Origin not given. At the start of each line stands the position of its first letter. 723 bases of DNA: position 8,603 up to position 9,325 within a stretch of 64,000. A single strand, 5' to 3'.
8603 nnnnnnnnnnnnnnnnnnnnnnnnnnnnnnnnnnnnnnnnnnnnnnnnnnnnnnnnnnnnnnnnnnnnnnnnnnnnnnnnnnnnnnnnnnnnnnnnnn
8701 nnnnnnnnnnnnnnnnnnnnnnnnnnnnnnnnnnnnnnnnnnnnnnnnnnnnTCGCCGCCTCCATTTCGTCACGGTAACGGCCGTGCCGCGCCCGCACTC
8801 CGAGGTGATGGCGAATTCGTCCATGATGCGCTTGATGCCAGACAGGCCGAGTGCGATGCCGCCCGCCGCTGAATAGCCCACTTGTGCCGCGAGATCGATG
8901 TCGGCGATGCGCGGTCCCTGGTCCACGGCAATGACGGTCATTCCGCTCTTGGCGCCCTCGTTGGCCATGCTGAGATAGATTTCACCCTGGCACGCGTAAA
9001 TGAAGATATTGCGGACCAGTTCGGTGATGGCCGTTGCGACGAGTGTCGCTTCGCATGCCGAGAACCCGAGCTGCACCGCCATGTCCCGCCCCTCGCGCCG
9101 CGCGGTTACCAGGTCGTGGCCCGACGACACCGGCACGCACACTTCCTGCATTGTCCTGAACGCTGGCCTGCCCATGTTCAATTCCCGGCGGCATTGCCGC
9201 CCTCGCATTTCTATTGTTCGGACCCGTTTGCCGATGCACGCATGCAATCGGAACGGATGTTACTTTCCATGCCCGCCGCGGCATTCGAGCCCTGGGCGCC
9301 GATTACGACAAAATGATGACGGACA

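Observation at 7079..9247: RsbT-like serine kinase coupled to an RsbU_N-containing histidine kinase: partner-switch parts rewired onto a two-component output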

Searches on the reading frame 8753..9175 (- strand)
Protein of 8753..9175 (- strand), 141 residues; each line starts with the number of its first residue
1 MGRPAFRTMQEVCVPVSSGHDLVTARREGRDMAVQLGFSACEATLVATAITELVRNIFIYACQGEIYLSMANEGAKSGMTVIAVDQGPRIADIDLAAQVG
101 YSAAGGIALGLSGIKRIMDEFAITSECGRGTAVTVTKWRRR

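Call 7: search_protein_families(library=pfam, proteins=[window:8753-9151:-], max_evalue=0.01)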
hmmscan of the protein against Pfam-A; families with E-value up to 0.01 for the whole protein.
window:8753-9151:- (133 aa): 2 families
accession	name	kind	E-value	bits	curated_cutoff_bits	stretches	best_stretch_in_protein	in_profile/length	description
PF13581.12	HATPase_c_2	-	7.9e-09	36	27.4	1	13-129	7-127/127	Histidine kinase-like ATPase domain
PF02518.31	HATPase_c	-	1.2e-05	26.1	26.4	1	37-128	5-106/111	Histidine kinase-, DNA gyrase B-, and HSP90-like ATPase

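Call 16: search_protein_families(library=ncbifam, proteins=[window:8753-9151:-], max_evalue=0.01)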
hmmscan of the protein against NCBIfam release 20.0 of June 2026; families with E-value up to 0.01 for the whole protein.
window:8753-9151:- (133 aa): 2 families
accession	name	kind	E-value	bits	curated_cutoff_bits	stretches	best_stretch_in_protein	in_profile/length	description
TIGR01925.2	spIIAB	equivalog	1.3e-11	44.5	135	1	17-129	17-134/137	anti-sigma F factor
NF041045.1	RsbA_anti_sig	subfamily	0.0013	18.1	210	1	9-127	186-300/303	anti-sigma factor RsbA family regulatory protein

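Call 17: search_solved_structures(query=window:8753-9151:-, max_evalue=1, show_alignments=2)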
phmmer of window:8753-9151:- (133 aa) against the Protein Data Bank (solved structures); distinct sequences matched with E-value up to 1: 5.
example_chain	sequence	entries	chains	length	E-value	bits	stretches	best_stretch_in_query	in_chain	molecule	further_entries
1th8_A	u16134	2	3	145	0.0069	19.7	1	25-129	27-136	Anti-sigma F factor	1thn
1til_A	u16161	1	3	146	0.0071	19.6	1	25-129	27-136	Anti-sigma F factor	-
1l0o_A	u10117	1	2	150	0.0076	19.5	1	25-129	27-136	Anti-sigma F factor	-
1tid_A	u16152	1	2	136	0.0085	19.4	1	25-127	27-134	Anti-sigma F factor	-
6s5f_A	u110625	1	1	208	0.22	14.8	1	30-75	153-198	Ras-related protein Rab-39B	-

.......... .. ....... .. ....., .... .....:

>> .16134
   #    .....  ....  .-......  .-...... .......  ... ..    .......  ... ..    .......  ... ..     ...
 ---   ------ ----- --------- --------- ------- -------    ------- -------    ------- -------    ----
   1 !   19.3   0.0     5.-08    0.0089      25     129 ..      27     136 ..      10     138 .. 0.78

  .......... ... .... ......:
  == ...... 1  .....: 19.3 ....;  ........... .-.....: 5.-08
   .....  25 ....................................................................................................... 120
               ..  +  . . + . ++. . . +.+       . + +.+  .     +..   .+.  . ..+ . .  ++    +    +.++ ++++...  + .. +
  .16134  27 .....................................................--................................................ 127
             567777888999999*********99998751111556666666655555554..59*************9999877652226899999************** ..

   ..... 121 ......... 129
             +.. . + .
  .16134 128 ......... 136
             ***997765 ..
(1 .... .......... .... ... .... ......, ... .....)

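Call 19: find_homologous_proteins(query=window:8753-9151:-, max_evalue=0.001)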
Query window:8753-9151:- (133 aa): 171 proteins with E <= 0.001 among 184 candidates; the best 120 are listed.
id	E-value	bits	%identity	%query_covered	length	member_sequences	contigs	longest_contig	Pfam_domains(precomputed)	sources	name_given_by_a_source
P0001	2.6e-77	275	96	100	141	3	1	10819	PF13581.13,PF02518.32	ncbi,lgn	-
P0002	2.9e-60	219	76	100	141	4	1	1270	PF13581.13,PF02518.32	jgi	jgi:serine/threonine-protein kinase RsbT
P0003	5.7e-58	212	74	100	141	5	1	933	PF13581.13,PF02518.32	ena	-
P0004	7.3e-57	209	73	100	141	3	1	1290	PF13581.13,PF02518.32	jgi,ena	jgi:serine/threonine-protein kinase RsbT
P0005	2.8e-56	207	71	100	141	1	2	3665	PF13581.13,PF02518.32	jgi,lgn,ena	-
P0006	3.2e-55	203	73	96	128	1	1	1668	PF13581.13,PF02518.32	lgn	-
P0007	3.3e-53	197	70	99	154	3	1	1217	PF13581.13,PF02518.32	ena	-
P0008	1.2e-47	179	64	99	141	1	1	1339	PF13581.13,PF02518.32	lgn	-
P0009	1.4e-47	179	68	99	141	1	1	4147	PF13581.13,PF02518.32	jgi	jgi:serine/threonine-protein kinase RsbT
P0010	2.8e-47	178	68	99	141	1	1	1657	PF13581.13,PF02518.32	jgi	jgi:serine/threonine-protein kinase RsbT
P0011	2.8e-47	178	64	99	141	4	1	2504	PF13581.13,PF02518.32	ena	-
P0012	3.2e-47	177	68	99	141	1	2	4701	PF13581.13,PF02518.32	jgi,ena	jgi:serine/threonine-protein kinase RsbT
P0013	3.8e-47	177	61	100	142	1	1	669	PF13581.13,PF02518.32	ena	-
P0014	4.0e-47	177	67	99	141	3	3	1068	PF13581.13,PF02518.32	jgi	jgi:serine/threonine-protein kinase RsbT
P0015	6.0e-47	177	67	99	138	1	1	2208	PF13581.13,PF02518.32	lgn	-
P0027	4.7e-46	174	64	99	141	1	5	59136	PF13581.13,PF02518.32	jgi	jgi:serine/threonine-protein kinase RsbT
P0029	7.7e-46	173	64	99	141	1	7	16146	PF13581.13,PF02518.32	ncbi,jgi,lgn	ncbi:MAG TPA: anti-sigma regulatory factor [Burkholderiales bacterium]|jgi:serine/threonine-protein 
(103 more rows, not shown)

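Call 20: find_encoding_contigs(protein=P0027, flank=8000, max_places=3)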
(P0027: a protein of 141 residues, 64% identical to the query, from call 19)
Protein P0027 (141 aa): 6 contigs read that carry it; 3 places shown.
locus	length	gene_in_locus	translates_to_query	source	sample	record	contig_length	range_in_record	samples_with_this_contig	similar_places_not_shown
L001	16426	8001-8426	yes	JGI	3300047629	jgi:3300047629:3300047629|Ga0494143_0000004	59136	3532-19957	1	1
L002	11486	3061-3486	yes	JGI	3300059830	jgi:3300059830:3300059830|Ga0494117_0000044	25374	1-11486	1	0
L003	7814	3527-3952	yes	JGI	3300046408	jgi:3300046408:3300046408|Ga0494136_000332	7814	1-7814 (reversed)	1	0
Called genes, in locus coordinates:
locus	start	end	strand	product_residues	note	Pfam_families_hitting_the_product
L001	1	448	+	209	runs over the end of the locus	PF00072:Response_reg, PF00196:GerE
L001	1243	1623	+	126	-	PF00072:Response_reg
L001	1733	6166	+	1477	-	PF18947:HAMP_2, PF00672:HAMP, PF18947:HAMP_2, PF00672:HAMP, PF01590:GAF, PF13185:GAF_2, PF00512:HisKA, PF02518:HATPase_c, +2 more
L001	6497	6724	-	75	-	-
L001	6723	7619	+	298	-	PF01740:STAS, PF13466:STAS_2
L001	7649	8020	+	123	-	PF01740:STAS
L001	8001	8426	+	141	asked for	PF13581:HATPase_c_2, PF02518:HATPase_c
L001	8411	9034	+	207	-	PF07228:SpoIIE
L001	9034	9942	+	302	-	PF08673:RsbU_N, PF07730:HisKA_3 (weak), PF13581:HATPase_c_2, PF02518:HATPase_c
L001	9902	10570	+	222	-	PF04545:Sigma70_r4 (faint), PF00072:Response_reg, PF00196:GerE, PF08281:Sigma70_r4_2 (weak)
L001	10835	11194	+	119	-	-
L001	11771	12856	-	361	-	PF01590:GAF, PF13185:GAF_2 (weak), PF00990:GGDEF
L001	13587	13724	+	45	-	-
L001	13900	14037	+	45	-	-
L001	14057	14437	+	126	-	PF00027:cNMP_binding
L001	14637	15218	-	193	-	-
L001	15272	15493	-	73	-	-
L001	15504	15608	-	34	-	-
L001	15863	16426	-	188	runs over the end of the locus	PF00210:Ferritin, PF02915:Rubrerythrin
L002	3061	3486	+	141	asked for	PF13581:HATPase_c_2, PF02518:HATPase_c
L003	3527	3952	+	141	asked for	PF13581:HATPase_c_2, PF02518:HATPase_c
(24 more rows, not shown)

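Call 21: find_encoding_contigs(protein=P0029, flank=8000, max_places=3)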
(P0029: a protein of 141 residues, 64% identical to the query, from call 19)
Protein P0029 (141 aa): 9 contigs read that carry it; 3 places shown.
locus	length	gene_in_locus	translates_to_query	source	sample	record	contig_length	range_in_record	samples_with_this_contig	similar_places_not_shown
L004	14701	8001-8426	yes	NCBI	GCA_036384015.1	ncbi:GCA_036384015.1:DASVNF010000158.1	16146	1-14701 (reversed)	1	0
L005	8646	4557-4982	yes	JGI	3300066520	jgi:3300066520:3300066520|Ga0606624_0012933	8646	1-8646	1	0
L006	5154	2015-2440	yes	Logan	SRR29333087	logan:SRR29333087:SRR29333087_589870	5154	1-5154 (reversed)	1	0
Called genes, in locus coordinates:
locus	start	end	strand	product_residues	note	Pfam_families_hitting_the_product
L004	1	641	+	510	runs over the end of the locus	PF13493:DUF4118, PF00512:HisKA, PF02518:HATPase_c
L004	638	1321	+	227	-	PF00072:Response_reg, PF00486:Trans_reg_C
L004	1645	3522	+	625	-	PF02705:K_trans, PF22776:K_trans_C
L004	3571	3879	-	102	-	PF03992:ABM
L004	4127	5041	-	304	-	PF00892:EamA (weak)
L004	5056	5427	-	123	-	-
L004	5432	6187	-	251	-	PF00106:adh_short, PF08659:KR, PF13561:adh_short_C2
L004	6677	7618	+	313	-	PF14361:RsbRD_N (weak), PF01740:STAS, PF13466:STAS_2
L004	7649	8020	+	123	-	PF01740:STAS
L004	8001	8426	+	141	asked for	PF13581:HATPase_c_2, PF02518:HATPase_c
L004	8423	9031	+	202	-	PF07228:SpoIIE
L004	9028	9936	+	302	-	PF08673:RsbU_N, PF07730:HisKA_3 (weak), PF13581:HATPase_c_2 (weak), PF02518:HATPase_c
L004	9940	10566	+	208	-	PF00072:Response_reg, PF08281:Sigma70_r4_2 (weak), PF00196:GerE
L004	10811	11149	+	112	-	-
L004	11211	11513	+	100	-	-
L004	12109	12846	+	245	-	PF13545:HTH_Crp_2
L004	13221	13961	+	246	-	-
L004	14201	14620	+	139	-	PF00903:Glyoxalase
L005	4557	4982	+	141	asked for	PF13581:HATPase_c_2, PF02518:HATPase_c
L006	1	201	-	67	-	?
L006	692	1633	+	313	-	PF14361:RsbRD_N (weak), PF01740:STAS, PF13466:STAS_2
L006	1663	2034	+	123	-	PF01740:STAS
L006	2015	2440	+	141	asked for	PF13581:HATPase_c_2, PF02518:HATPase_c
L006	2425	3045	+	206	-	PF07228:SpoIIE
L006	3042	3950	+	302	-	PF08673:RsbU_N, PF07730:HisKA_3 (weak), PF13581:HATPase_c_2 (weak), PF02518:HATPase_c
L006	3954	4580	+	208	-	PF00072:Response_reg, PF08281:Sigma70_r4_2 (weak), PF00196:GerE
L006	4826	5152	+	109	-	?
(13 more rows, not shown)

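Call 22: find_encoding_contigs(protein=P0001, flank=8000, max_places=2)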
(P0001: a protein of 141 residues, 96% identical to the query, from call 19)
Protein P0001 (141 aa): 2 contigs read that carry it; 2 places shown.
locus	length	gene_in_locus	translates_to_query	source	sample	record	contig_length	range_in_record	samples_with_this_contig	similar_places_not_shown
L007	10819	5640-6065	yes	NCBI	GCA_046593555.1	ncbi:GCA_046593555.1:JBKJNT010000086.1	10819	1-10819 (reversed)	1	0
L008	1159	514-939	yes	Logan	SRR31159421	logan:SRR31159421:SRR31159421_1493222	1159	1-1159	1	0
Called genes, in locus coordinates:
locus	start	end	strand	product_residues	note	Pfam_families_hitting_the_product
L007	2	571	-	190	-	?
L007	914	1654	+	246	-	PF00027:cNMP_binding, PF13545:HTH_Crp_2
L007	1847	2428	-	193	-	-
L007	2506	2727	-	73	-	-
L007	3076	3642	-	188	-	PF00210:Ferritin, PF02915:Rubrerythrin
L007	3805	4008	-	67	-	PF11381:DUF3185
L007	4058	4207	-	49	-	-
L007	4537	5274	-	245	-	PF00027:cNMP_binding (weak), PF13545:HTH_Crp_2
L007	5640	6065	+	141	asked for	PF13581:HATPase_c_2, PF02518:HATPase_c (weak)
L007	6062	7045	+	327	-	PF08673:RsbU_N, PF13581:HATPase_c_2 (weak), PF02518:HATPase_c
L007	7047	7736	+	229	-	PF00072:Response_reg, PF00196:GerE, PF08281:Sigma70_r4_2 (faint)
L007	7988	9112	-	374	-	PF01590:GAF, PF00990:GGDEF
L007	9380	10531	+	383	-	PF13581:HATPase_c_2 (faint), PF00512:HisKA, PF02518:HATPase_c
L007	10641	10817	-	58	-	?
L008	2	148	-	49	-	?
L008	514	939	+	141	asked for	PF13581:HATPase_c_2, PF02518:HATPase_c (weak)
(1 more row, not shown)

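Call 26: find_related_loci(query=window:8753-9175:-, collection=genome_contigs, flank=10000)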
Query window:8753-9175:- (141 aa) in genome_contigs; peptide patterns used: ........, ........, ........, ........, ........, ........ (x = any residue, [..] = any of these).
334 stretches matched a pattern, but none encodes a relative of the query by tblastn (E <= 1e-3).

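Call 29: find_encoding_contigs(protein=P0005, flank=8000, max_places=3)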
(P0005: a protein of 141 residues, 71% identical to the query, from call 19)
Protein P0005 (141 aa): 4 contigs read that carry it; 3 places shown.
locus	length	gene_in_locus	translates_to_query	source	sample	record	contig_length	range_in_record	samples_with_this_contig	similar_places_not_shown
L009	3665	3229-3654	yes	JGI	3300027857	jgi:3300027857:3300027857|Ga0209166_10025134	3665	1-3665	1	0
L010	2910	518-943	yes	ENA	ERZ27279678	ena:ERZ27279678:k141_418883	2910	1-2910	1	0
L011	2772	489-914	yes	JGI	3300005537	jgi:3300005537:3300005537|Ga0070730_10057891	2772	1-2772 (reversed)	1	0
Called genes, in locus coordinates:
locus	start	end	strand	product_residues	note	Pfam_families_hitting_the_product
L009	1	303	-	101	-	?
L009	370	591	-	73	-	-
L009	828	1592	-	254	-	PF11381:DUF3185, PF00210:Ferritin, PF02915:Rubrerythrin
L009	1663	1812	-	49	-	-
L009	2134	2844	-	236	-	PF00027:cNMP_binding, PF13545:HTH_Crp_2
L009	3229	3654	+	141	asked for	PF13581:HATPase_c_2, PF02518:HATPase_c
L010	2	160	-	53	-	?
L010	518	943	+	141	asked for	PF13581:HATPase_c_2, PF02518:HATPase_c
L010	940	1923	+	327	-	PF08673:RsbU_N, PF13581:HATPase_c_2, PF02518:HATPase_c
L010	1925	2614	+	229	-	PF00072:Response_reg, PF00196:GerE, PF08281:Sigma70_r4_2 (weak)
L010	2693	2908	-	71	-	?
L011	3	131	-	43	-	?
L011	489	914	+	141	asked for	PF13581:HATPase_c_2, PF02518:HATPase_c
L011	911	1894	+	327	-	PF08673:RsbU_N, PF13581:HATPase_c_2, PF02518:HATPase_c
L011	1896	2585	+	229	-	PF00072:Response_reg, PF00196:GerE, PF08281:Sigma70_r4_2 (weak)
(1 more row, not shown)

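Call 30: find_encoding_contigs(protein=P0002, flank=8000, max_places=3)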
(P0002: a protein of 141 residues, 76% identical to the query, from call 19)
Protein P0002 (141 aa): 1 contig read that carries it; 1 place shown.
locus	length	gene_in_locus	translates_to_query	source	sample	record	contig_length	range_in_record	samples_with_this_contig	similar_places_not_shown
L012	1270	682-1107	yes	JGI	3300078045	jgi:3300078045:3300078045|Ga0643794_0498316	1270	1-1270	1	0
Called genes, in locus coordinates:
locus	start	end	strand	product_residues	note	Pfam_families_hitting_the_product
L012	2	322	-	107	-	?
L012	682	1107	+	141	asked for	PF13581:HATPase_c_2, PF02518:HATPase_c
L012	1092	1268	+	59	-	?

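Call 31: find_encoding_contigs(protein=P0006, flank=8000, max_places=3)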
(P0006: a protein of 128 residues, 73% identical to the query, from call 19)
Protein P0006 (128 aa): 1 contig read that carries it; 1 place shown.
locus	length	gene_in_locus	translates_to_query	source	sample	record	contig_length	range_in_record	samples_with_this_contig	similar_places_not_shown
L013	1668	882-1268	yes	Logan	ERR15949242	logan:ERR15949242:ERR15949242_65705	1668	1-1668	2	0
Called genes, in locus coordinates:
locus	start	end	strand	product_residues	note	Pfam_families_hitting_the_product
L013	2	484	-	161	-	?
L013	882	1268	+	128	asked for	PF13581:HATPase_c_2, PF02518:HATPase_c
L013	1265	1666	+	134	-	?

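Call 69: predict_structure(alignment_id=A5)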
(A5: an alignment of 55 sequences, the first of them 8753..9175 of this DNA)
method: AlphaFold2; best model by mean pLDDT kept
length: 141 residues; sequences in the alignment: 55
mean_pLDDT: 86.2   pTM: 0.82
mean pLDDT of the five models: 86.2, 86.0, 84.3, 81.9, 81.8
residues with pLDDT >= 90: 89; 70-90: 32; 50-70: 12; < 50: 8
segments of 3 or more residues with pLDDT < 50: 1-8
pLDDT, mean of each block of 10 residues (from residue 1): 42 95 97 95 97 93 95 90 89 73 66 93 89 94 68
secondary structure, 60 per line:
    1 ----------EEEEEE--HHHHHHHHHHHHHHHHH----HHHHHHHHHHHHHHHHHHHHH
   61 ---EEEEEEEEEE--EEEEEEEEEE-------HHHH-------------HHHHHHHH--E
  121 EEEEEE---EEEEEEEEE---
elements in order: E11-16 H19-35 H40-60 E64-73 E76-85 H93-96 H110-117 E120-126 E130-138

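Call 73: fold_search(model_id=the predicted structure, library=pdb)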
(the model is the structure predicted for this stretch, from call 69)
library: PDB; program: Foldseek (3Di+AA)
matches with E <= 10: 290; with E <= 0.001: 53
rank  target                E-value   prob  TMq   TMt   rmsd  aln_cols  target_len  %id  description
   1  1l0o_A                2.4e-09  1.00  0.73  0.73   3.1       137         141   25  Crystal Structure of the Bacillus stearothermophilus Anti-Sigma Factor SpoIIAB with the Sporulation Sigma Factor Sigma (released 2002-04-03)
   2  1til_E                5.2e-09  1.00  0.75  0.76   3.1       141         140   23  Crystal Structures of the ADP and ATP bound forms of the Bacillus Anti-sigma factor SpoIIAB in complex with the Anti-a (released 2004-06-15)
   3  1tid_C                5.6e-09  1.00  0.72  0.75   3.0       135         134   25  Crystal Structures of the ADP and ATP bound forms of the Bacillus Anti-sigma factor SpoIIAB in complex with the Anti-a (released 2004-06-15)
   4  1th8_A                8.5e-09  1.00  0.70  0.74   3.5       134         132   25  Crystal Structures of the ADP and ATP bound forms of the Bacillus Anti-sigma factor SpoIIAB in complex with the Anti-a (released 2004-06-15)
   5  1thn_A                1.2e-08  1.00  0.71  0.73   3.3       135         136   26  Crystal Structures of the ADP and ATP bound forms of the Bacillus Anti-sigma factor SpoIIAB in complex with the Anti-a (released 2004-06-15)
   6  1tid_A                6.2e-08  1.00  0.71  0.73   3.3       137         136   25  Crystal Structures of the ADP and ATP bound forms of the Bacillus Anti-sigma factor SpoIIAB in complex with the Anti-a (released 2004-06-15)
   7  6m37_A                4.0e-07  1.00  0.64  0.79   3.1       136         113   20  The crystal structure of B. subtilis RsbV/RsbW complex in the hexagonal crystal form (released 2020-07-15)
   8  6m36_G                1.1e-06  1.00  0.59  0.78   2.7       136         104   18  The crystal structure of B. subtilis RsbV/RsbW complex in the monoclinic crystal form (released 2020-07-15)
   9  6m37_C                1.6e-06  1.00  0.65  0.79   3.3       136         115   18  The crystal structure of B. subtilis RsbV/RsbW complex in the hexagonal crystal form (released 2020-07-15)
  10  6m36_A                8.2e-06  1.00  0.62  0.83   3.1       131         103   18  The crystal structure of B. subtilis RsbV/RsbW complex in the monoclinic crystal form (released 2020-07-15)
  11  6m36_I                8.7e-06  1.00  0.63  0.83   2.6       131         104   18  The crystal structure of B. subtilis RsbV/RsbW complex in the monoclinic crystal form (released 2020-07-15)
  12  9jfj_A                1.6e-05  1.00  0.51  0.34  11.6       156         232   18  Crystal structure of the cytoplasmic domain of ZraS in ADP-bound form (released 2025-03-26)
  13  6m36_C                2.0e-05  1.00  0.58  0.76   3.7       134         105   17  The crystal structure of B. subtilis RsbV/RsbW complex in the monoclinic crystal form (released 2020-07-15)
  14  8ih8_D                2.9e-05  1.00  0.62  0.66   4.0       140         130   12  anti-sigmaF factor and Anti-sigmaF factor antagonist complex(usfx-RsfB) (released 2024-02-28)
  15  9jfj_C                2.9e-05  1.00  0.55  0.36  11.1       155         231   18  Crystal structure of the cytoplasmic domain of ZraS in ADP-bound form (released 2025-03-26)
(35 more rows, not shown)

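Call 76: search_solved_structures(query=A5, max_evalue=0.01, show_alignments=1)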
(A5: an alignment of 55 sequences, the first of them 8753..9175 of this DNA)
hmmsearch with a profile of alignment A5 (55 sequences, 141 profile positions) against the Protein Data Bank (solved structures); distinct sequences matched with E-value up to 0.01: 12.
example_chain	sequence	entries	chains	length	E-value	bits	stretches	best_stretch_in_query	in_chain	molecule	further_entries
1til_A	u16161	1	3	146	1.9e-10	43.9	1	24-137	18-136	Anti-sigma F factor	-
1l0o_A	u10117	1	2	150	2.1e-10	43.8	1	24-137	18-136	Anti-sigma F factor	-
1th8_A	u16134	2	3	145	2.1e-10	43.8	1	24-137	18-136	Anti-sigma F factor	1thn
1tid_A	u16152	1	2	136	2.7e-10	43.5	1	23-137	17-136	Anti-sigma F factor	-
9jfj_A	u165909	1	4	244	9e-05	25.6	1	60-135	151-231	Sensor histidine kinase ZraS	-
8g3a_D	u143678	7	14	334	0.00013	25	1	40-136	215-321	Sensor protein BceS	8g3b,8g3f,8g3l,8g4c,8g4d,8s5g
3sl2_A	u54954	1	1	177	0.00029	23.9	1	39-136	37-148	Sensor histidine kinase yycG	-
7z8n_A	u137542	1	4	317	0.0019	21.3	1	48-131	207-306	Histidine kinase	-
9p6i_A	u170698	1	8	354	0.0022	21.1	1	40-117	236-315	histidine kinase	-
6m36_A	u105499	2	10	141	0.0046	20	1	24-138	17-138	Serine-protein kinase RsbW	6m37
4i5s_A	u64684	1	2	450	0.0055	19.8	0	16-135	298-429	Putative histidine kinase CovS; VicK-like protein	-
1bxd_A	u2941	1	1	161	0.0099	19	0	48-123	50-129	PROTEIN (OSMOLARITY SENSOR PROTEIN (ENVZ))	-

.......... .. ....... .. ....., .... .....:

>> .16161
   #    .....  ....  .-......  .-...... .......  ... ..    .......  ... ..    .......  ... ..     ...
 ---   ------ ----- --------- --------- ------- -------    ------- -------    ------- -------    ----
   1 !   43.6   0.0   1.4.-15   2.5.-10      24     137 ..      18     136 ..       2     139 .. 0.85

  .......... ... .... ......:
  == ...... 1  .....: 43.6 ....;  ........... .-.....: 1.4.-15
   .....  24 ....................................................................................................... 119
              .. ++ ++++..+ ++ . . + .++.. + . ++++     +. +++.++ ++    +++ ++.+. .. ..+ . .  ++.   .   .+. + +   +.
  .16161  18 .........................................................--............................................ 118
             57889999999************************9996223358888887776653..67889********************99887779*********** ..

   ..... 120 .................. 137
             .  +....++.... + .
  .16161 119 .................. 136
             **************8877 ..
